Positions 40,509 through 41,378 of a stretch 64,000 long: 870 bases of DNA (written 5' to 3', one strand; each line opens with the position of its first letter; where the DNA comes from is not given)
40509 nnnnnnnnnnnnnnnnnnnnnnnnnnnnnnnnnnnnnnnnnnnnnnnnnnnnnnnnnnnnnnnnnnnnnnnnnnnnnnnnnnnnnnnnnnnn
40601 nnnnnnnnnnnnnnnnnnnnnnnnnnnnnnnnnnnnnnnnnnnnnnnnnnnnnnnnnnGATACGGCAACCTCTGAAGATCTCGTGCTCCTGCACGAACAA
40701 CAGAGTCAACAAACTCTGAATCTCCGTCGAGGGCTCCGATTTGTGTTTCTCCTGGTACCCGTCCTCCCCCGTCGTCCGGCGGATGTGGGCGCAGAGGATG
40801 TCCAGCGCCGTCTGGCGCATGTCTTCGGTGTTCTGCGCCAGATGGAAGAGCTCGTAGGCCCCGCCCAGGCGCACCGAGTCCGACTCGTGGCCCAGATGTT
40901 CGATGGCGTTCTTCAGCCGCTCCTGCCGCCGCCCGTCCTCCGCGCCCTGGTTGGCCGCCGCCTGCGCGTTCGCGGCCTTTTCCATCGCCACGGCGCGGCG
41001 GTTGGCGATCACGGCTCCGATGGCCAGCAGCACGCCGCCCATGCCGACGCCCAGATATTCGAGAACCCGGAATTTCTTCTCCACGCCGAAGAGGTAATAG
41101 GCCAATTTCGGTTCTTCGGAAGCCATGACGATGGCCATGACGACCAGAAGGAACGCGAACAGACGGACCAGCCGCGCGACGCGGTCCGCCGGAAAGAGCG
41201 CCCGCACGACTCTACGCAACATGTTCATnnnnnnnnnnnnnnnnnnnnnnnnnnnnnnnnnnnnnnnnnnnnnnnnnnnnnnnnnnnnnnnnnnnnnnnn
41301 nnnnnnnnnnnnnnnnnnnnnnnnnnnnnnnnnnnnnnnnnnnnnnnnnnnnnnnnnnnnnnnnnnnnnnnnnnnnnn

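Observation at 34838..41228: Type III R-M locus whose mod and res are split by a PIN/RHH toxin-antitoxin pair and led by a membrane-anchored pentapeptide-repeat protein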

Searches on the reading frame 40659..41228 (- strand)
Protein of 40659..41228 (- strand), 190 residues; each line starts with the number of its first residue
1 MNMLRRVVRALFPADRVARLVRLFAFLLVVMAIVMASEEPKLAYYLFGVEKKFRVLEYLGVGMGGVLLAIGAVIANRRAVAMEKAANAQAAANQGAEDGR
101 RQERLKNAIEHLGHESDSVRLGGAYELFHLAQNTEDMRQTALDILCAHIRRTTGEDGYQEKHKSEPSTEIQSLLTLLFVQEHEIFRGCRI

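Call 61: search_protein_representatives(protein=window:40659-41228:-)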
Query: 190 residues. Proteins with E-value up to 0.001 (for the whole library): 2690; up to 1e-10: 637; up to 1e-30: 188. The best 150 are listed.
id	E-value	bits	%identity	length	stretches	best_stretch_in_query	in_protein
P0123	1.8e-70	252.5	71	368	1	5-190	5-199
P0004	2.7e-69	248.7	67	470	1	1-189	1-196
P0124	1.8e-63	229.8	55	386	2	34-190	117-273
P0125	5.4e-63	228.2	74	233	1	36-188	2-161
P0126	4.9e-61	221.8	66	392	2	77-190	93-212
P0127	7.5e-61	221.2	67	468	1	12-190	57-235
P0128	1.5e-58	213.7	64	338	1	26-190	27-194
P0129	1.9e-58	213.4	62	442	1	12-190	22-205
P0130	7.5e-58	211.4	62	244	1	10-190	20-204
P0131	1.2e-57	210.7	57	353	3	5-135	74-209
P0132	7.5e-57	208.2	76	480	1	48-188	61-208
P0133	6.1e-56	205.2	64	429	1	17-189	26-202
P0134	1.2e-55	204.3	62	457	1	22-190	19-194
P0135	4.3e-55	202.5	67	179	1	26-188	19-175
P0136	5.8e-55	202.0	59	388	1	21-189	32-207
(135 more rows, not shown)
